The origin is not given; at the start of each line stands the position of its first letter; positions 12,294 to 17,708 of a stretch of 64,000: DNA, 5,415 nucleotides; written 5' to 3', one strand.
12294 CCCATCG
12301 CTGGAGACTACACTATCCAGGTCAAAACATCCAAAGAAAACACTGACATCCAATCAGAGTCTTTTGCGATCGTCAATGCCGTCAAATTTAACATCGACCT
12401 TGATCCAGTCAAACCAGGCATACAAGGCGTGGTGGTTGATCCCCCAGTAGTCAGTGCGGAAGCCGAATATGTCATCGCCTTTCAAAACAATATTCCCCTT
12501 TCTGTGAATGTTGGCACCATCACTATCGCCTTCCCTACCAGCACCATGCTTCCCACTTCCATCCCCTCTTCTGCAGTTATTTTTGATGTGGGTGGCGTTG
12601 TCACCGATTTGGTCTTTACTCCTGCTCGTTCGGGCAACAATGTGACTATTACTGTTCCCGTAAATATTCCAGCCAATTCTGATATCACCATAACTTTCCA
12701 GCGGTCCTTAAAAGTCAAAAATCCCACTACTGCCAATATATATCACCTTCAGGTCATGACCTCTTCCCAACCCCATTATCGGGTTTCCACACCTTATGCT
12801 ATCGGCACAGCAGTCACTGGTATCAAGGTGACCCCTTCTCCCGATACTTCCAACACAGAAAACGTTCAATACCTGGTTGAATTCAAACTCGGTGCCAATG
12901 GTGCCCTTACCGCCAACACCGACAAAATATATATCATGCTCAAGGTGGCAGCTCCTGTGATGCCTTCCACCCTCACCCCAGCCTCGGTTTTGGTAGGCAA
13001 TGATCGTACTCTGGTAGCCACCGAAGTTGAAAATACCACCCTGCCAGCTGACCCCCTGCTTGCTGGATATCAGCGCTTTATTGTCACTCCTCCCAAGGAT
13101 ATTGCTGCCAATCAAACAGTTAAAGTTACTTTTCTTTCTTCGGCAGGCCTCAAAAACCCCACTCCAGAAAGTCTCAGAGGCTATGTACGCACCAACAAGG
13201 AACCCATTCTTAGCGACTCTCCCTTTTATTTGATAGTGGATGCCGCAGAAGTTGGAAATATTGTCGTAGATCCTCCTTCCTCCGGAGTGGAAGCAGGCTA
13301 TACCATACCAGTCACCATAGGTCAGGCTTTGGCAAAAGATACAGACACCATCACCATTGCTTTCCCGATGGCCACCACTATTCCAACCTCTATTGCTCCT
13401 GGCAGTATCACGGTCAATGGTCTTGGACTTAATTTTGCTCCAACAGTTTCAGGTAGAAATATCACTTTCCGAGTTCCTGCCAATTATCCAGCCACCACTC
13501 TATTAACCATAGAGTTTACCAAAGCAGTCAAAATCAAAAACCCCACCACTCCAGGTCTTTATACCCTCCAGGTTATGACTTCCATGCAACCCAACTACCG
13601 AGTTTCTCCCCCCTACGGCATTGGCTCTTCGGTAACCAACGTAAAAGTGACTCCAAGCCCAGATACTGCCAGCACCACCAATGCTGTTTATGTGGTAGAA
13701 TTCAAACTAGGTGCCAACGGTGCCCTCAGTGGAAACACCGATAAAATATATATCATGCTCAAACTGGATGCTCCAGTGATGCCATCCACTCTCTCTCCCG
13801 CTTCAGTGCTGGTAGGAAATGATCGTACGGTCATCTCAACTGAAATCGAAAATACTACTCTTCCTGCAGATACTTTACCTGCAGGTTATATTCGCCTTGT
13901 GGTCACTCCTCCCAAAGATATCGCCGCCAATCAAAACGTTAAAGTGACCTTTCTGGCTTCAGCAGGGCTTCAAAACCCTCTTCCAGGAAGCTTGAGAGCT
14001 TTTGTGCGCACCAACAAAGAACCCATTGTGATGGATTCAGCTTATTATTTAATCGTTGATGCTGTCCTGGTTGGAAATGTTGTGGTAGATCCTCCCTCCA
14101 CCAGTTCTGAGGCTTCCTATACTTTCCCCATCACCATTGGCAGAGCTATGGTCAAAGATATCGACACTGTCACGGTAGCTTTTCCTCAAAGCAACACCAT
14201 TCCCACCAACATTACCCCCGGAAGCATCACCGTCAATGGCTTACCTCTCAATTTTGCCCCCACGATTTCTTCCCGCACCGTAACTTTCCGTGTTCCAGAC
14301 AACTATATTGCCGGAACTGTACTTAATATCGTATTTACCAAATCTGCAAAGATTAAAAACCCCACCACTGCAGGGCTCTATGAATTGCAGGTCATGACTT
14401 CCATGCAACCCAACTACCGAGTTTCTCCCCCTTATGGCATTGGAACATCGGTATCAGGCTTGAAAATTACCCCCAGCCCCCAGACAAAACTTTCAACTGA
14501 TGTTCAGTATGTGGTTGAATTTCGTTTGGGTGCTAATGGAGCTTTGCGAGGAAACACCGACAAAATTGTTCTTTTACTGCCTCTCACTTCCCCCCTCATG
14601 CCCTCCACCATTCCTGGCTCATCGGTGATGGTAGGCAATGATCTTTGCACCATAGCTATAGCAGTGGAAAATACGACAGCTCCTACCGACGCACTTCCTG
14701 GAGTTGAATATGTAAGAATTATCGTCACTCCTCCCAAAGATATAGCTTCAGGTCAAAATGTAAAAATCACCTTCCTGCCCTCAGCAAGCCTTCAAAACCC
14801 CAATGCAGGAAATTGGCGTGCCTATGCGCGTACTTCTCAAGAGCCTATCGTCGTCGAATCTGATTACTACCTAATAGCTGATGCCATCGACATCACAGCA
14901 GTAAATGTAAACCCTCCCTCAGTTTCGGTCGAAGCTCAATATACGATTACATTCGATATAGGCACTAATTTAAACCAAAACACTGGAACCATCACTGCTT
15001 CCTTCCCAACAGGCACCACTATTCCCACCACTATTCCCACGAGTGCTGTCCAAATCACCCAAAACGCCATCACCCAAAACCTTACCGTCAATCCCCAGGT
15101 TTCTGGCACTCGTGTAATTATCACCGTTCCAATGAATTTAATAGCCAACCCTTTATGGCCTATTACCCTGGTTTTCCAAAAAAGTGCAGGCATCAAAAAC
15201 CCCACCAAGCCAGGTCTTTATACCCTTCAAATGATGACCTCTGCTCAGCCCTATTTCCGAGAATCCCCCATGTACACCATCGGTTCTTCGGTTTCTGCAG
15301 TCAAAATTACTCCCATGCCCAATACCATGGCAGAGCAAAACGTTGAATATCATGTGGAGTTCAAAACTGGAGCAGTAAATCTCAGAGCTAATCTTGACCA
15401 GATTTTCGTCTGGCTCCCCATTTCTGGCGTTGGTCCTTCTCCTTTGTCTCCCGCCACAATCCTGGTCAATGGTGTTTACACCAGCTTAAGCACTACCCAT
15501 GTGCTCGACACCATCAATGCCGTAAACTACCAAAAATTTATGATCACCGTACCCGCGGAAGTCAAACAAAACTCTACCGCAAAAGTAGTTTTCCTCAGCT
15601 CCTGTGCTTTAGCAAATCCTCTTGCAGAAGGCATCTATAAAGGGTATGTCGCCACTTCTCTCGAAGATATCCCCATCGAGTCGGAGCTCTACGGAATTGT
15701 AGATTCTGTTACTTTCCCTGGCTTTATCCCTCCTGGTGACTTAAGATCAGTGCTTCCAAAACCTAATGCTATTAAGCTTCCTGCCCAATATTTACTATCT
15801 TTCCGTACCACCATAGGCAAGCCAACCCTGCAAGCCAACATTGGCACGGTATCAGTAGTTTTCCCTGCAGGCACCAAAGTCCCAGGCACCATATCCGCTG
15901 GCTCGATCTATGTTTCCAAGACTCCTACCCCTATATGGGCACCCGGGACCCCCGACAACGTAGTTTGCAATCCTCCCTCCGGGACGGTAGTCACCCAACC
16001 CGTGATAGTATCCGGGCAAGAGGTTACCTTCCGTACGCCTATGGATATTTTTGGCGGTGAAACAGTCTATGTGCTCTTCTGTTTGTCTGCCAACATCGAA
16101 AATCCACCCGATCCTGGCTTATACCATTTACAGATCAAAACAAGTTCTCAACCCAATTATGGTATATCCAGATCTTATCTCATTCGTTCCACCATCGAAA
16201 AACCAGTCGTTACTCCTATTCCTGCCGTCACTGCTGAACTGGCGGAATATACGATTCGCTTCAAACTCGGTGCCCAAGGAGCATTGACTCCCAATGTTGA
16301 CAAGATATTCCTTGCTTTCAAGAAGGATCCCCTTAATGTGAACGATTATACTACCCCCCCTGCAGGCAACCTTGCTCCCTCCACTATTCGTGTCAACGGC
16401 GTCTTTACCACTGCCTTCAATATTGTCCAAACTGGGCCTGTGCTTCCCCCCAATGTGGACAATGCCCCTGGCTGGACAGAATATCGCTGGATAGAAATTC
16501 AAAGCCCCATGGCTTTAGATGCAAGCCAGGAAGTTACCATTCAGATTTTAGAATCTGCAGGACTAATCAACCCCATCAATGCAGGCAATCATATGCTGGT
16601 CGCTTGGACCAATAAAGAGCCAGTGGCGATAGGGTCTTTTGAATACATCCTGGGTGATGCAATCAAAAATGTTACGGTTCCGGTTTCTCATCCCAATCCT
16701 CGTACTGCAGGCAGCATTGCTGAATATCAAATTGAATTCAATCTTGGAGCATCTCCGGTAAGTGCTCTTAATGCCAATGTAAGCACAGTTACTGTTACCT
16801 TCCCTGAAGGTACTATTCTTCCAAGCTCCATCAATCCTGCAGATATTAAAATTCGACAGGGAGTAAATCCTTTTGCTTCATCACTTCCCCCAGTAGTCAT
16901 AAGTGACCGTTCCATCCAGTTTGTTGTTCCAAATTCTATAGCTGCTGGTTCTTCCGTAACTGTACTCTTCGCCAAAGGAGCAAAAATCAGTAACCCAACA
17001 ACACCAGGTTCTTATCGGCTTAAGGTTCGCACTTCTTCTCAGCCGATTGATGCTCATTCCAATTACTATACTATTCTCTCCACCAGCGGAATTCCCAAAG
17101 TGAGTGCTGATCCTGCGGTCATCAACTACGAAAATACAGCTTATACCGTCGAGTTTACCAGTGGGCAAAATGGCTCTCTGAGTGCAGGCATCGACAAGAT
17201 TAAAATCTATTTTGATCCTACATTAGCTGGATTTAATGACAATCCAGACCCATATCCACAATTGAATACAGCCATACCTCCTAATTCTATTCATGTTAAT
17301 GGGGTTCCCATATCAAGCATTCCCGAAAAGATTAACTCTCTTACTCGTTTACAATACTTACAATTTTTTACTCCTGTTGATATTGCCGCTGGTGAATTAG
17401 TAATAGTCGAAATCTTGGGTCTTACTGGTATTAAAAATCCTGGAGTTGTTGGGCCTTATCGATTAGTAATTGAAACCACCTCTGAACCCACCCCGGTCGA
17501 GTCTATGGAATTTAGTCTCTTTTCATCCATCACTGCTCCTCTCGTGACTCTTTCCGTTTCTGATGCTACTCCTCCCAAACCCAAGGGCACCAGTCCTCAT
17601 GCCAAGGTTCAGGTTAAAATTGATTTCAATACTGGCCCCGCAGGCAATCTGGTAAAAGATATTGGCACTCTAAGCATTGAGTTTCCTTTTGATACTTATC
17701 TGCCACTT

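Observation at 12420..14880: Recent intragenic triplication of a ~819-nt two-module unit in the 3576-aa gene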

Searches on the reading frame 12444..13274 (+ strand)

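Call 44: search_protein_families(library=pfam, proteins=[window:12444-13274:+], max_evalue=1)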
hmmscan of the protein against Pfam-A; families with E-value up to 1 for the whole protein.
window:12444-13274:+ (277 aa): 2 families
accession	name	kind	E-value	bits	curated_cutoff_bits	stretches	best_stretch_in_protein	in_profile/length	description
PF10989.13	DUF2808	-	0.012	16.1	25.3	1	57-109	81-130/146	Protein of unknown function (DUF2808)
PF13205.12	Big_5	-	0.026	15.7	23.6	1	73-151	17-87/105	Bacterial Ig-like domain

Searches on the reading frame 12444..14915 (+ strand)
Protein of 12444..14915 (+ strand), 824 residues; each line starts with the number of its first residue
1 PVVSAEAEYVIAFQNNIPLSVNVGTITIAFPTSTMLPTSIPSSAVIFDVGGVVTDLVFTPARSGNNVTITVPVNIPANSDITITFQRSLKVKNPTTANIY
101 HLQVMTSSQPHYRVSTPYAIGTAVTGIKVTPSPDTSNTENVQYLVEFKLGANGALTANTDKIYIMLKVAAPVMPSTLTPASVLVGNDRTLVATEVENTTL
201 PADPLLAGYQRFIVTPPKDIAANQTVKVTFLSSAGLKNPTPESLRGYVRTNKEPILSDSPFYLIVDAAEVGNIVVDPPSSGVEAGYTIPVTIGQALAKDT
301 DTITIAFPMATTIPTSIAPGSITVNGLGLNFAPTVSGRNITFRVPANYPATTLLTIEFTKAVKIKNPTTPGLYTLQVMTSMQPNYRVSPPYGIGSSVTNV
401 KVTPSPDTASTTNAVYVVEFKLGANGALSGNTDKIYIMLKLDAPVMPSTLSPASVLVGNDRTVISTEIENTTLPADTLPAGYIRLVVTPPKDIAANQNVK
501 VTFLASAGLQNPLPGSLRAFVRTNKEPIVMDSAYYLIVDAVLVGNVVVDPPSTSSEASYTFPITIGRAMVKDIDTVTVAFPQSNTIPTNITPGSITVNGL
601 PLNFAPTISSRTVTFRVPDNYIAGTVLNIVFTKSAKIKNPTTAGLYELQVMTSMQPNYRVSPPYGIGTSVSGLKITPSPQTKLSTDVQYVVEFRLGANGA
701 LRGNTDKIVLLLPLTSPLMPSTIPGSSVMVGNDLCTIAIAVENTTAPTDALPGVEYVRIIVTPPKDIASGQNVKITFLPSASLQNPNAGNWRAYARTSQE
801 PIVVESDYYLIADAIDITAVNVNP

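Call 12: find_homologous_proteins(query=window:12444-14915:+, max_evalue=1e-10)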
Query window:12444-14915:+ (824 aa): 9 proteins with E <= 1e-10 among 8000 candidates.
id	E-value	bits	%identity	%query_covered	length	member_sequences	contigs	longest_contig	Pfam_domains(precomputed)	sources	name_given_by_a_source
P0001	0.0e+0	1190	89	75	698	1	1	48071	-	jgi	jgi:hypothetical protein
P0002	1.2e-161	558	46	80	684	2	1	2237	PF10989.14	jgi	jgi:hypothetical protein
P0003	1.1e-118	416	31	100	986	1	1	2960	PF10989.14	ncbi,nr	ncbi:MAG: hypothetical protein PHQ76_06705, partial [Caldisericia bacterium]|nr:hypothetical protein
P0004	6.1e-51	192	29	79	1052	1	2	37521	PF09136.17,PF07833.17,PF19077.7,PF17936.8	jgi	jgi:hypothetical protein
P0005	7.8e-39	152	27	79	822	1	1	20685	PF10989.14,PF07833.17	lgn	-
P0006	1.4e-38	151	25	98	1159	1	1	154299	-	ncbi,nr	ncbi:MAG: hypothetical protein LCH54_10105 [Bacteroidetes bacterium]|nr:hypothetical protein [Bacter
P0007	2.4e-37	147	28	67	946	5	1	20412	PF09136.17,PF07833.17,PF17936.8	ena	-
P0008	2.8e-24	104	26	94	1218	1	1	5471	PF18962.8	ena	-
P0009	9.7e-12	62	30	33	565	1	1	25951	-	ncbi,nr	ncbi:MAG: hypothetical protein KA140_07985, partial [Caldisericia bacterium]|nr:hypothetical protein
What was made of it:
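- Tried and rejected: I repeated it with U1-U3 only (call 12).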

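Call 13: find_encoding_contigs(protein=P0001, flank=10000, max_places=5)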
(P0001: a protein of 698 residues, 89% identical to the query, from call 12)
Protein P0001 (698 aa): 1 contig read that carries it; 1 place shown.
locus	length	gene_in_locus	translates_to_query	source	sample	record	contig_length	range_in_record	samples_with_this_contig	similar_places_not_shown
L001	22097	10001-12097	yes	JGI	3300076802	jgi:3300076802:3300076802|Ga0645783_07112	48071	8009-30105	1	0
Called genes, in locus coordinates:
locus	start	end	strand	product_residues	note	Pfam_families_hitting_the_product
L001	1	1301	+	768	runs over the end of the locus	-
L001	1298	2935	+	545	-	PF09136:Glucodextran_B (faint), PF07833:Cu_amine_oxidN1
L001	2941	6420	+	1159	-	PF09136:Glucodextran_B (faint), PF07833:Cu_amine_oxidN1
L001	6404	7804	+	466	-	PF13641:Glyco_tranf_2_3, PF13632:Glyco_trans_2_3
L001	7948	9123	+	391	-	PF13173:AAA_14, PF13635:DUF4143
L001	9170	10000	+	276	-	-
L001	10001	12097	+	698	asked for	-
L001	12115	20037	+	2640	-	-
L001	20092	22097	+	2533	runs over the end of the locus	PF07833:Cu_amine_oxidN1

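Call 16: find_related_loci(query=window:12444-14915:+, collection=genome_contigs, flank=10000)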
Query window:12444-14915:+ (824 aa) in genome_contigs; peptide patterns used: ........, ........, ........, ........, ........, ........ (x = any residue, [..] = any of these).
20 stretches matched a pattern; 1 encode a relative of the query (tblastn E <= 1e-3); 1 distinct loci.
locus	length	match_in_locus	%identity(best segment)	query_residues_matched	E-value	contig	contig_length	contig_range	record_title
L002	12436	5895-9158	78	1-824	0e+0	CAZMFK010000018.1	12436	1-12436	MAG TPA_asm: uncultured Caldisericota bacterium isolate SRP241326_co1_77 genome assembly, contig: NODE_6946_length_12436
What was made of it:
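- Tried and rejected: The genome scan returned only L002 (call 16).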

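Call 29: find_related_loci(query=A1, collection=metagenome_contigs, flank=10000)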
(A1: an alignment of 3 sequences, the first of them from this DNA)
Query A1 (824 aa) in metagenome_contigs; peptide patterns used: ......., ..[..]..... (x = any residue, [..] = any of these).
354 stretches matched a pattern; 1 encode a relative of the query (tblastn E <= 1e-3); 1 distinct loci.
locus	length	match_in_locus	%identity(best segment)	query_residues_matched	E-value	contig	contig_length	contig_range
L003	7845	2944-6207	78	1-824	0e+0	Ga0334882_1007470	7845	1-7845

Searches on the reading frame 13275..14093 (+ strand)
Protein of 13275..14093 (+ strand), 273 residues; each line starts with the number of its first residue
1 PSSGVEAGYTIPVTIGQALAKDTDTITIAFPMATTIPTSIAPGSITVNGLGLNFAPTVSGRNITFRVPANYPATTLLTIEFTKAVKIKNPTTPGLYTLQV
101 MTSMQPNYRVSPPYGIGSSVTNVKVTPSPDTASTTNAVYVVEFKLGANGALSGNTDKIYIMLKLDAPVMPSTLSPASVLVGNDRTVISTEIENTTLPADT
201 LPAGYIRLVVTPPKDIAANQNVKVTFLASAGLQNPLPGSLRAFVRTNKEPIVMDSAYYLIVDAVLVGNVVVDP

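Call 43: search_solved_structures(query=A4, max_evalue=1)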
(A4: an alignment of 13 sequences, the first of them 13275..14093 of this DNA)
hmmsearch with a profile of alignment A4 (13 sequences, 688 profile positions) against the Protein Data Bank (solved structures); distinct sequences matched with E-value up to 1: 3.
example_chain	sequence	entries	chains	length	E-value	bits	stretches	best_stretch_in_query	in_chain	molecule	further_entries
5ls2_A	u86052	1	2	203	0.67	11.2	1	146-227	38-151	LysM type receptor kinase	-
9h6v_A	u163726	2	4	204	0.68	11.2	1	146-227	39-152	LysM type receptor kinase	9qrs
9h3b_A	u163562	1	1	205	0.69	11.1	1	146-227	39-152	LysM type receptor kinase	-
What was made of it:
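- Tried and rejected: A profile search of PDB sequences gave only chance-level LysM-kinase hits at E about 0.7 (call 43).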

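Call 44: search_protein_families(library=pfam, proteins=[window:13275-14093:+], max_evalue=1)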
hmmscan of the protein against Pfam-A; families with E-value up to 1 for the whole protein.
window:13275-14093:+ (273 aa): 1 family
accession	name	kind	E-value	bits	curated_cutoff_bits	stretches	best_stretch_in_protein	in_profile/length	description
PF13205.12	Big_5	-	0.27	12.4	23.6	0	22-86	21-88/105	Bacterial Ig-like domain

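Call 49: predict_structure(alignment_id=A4)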
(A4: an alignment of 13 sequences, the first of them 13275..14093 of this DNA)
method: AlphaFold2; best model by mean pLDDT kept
length: 273 residues; sequences in the alignment: 13
mean_pLDDT: 89.7   pTM: 0.71
mean pLDDT of the five models: 89.7, 89.2, 88.9, 88.9, 87.3
residues with pLDDT >= 90: 181; 70-90: 68; 50-70: 20; < 50: 4
segments of 3 or more residues with pLDDT < 50: 195-198
pLDDT, mean of each block of 10 residues (from residue 1): 89 97 98 92 93 95 97 98 93 90 96 87 94 91 93 95 77 92 91 58 83 96 95 90 91 90 68 62
secondary structure, 60 per line:
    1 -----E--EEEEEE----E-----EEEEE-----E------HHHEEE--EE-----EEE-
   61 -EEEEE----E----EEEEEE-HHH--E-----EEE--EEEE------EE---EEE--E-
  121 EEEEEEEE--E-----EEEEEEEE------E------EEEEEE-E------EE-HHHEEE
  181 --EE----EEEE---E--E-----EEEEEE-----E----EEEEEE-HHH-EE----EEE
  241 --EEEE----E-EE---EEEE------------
elements in order: E9-14 E25-29 E45-47 E57-59 E62-66 E76-81 E94-96 E99-102 E114-116 E121-128 E137-144 E158-163 E178-180 E189-192 E205-210 E221-226 E238-240 E243-246 E258-261
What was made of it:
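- On Periscope Proteins: The AlphaFold2 model has two beta-sandwich domains at pLDDT 89.7 (call 49).
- The AlphaFold2 model of U2 has pLDDT 89.7 and is all-beta, with two domains (call 49).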

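Call 51: fold_search(model_id=the predicted structure, library=pdb)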
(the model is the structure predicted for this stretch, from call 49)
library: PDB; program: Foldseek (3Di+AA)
matches with E <= 10: 1333; with E <= 0.001: 21
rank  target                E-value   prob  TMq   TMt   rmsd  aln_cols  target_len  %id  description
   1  3opu_D                1.1e-05  1.00  0.26  0.22  15.9       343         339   12  Crystal structure of the C-terminal domain of Streptococcus mutans surface protein SpaP (released 2011-01-19)
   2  3opu_A                1.2e-05  1.00  0.27  0.24  15.4       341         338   11  Crystal structure of the C-terminal domain of Streptococcus mutans surface protein SpaP (released 2011-01-19)
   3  4mmx_A                1.9e-05  1.00  0.26  0.10  16.6       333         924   10  Integrin AlphaVBeta3 ectodomain bound to the tenth domain of Fibronectin (released 2014-03-26)
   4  4ofq_B                2.0e-05  1.00  0.28  0.24  15.8       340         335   11  Structure of the C-terminal domain of the Streptococcus pyogenes antigen I/II-family protein AspA (released 2014-03-12)
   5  4o02_A                2.4e-05  1.00  0.25  0.10  16.6       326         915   10  AlphaVBeta3 integrin in complex with monoclonal antibody FAB fragment. (released 2014-04-02)
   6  2wza                  5.0e-05  1.00  0.28  0.24  15.8       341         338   13  Two intramolecular isopeptide bonds are identified in the crystal structure of the Streptococcus gordonii SspB C-termina (released 2010-02-16)
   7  8beg_A                6.1e-05  1.00  0.28  0.14  15.2       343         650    9  Structure of Ig-like domains from PrgB (released 2022-11-30)
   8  7usl_A                7.5e-05  1.00  0.28  0.12  13.8       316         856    8  Integrin alphaM/beta2 ectodomain in complex with adenylate cyclase toxin RTX751 and M1F5 Fab (released 2022-08-17)
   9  8beg_B                8.2e-05  1.00  0.28  0.14  15.0       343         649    9  Structure of Ig-like domains from PrgB (released 2022-11-30)
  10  8tr9                  1.2e-04  1.00  0.33  0.17  10.1       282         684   10  Cryo-EM structure of transglutaminase 2 bound to GDP (released 2024-07-31)
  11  7nxd_A                1.4e-04  1.00  0.26  0.11  16.2       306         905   10  Cryo-EM structure of human integrin alpha5beta1 in the half-bent conformation (released 2021-08-25)
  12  8cs9_X                2.7e-04  1.00  0.25  0.14  12.3       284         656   12  Composite reconstruction of Class 1 of the erythrocyte ankyrin-1 complex (released 2022-07-20)
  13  8csw                  3.0e-04  1.00  0.30  0.16  11.2       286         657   11  Local refinement of protein 4.2 in Class 2 of erythrocyte ankyrin-1 complex (released 2022-07-20)
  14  6a8p_B                3.3e-04  1.00  0.33  0.17  10.4       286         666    9  Transglutaminase 2 mutant G224V in complex with GTP (released 2018-09-26)
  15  6a8p_C                4.6e-04  1.00  0.31  0.16  10.4       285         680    9  Transglutaminase 2 mutant G224V in complex with GTP (released 2018-09-26)
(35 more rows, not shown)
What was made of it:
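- On Fibrillar adhesin-like surface protein: The fold comes from AlphaFold2 and Foldseek (calls 49 and 51).
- Closest known: Fibrillar adhesins and giant multi-Ig surface proteins. Same: The predicted tandem Ig-like beta-sandwich domains have these proteins as their best Foldseek matches (call 51).
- The best Foldseek PDB matches are tandem Ig-like stalk domains of surface adhesins: SpaP, AspA and SspB C-terminal domains, PrgB, and intimin D0-D1 (call 51).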

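Call 59: search_protein_representatives(alignment_id=A5)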
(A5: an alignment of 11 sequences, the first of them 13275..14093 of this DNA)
Query: 11 sequences, 273 profile positions. Proteins with E-value up to 0.001 (for the whole library): 1588; up to 1e-10: 914; up to 1e-30: 357. The best 150 are listed.
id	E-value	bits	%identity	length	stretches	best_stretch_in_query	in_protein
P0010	0.0e+00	2226.9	-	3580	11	1-273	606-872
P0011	0.0e+00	1634.2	-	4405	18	3-273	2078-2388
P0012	0.0e+00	1510.7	-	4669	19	2-273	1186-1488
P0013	0.0e+00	1235.1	-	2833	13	2-267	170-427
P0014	0.0e+00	1155.0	-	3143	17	24-271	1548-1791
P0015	0.0e+00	1151.2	-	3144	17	4-264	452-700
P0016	0.0e+00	1019.1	-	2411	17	2-266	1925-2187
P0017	5.3e-295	990.2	-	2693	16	4-271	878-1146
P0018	2.9e-283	951.7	-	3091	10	3-273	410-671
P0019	2.5e-281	945.4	-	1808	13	2-273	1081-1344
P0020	2.1e-280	942.3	-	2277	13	2-160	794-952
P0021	9.1e-277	930.4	-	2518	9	2-267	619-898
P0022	2.1e-265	893.1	-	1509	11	3-271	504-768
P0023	1.6e-254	857.4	-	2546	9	2-268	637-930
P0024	1.4e-251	847.8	-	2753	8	1-272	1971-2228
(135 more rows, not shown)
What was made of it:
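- Across the wider family, the number of matched unit stretches per protein ranges from 2 to 19 (call 59), so unit number does change over long times.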

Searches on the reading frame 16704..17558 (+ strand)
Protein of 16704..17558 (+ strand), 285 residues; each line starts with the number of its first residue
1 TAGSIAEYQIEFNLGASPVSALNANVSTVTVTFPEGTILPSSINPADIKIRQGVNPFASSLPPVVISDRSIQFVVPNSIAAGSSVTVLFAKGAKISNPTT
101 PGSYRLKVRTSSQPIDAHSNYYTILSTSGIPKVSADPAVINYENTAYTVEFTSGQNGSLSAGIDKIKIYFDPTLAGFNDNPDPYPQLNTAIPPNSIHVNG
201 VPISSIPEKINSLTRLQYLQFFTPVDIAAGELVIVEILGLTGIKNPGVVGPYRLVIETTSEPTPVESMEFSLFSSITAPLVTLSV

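Call 44: search_protein_families(library=pfam, proteins=[window:16704-17558:+], max_evalue=1)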
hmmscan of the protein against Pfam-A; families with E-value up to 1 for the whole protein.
window:16704-17558:+ (285 aa): 2 families
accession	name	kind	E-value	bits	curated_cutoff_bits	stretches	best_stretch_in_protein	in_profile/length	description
PF10989.13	DUF2808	-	0.00074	20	25.3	1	24-121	39-138/146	Protein of unknown function (DUF2808)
PF17962.7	bMG6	-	0.23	12.1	23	0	82-115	69-102/112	Bacterial macroglobulin domain 6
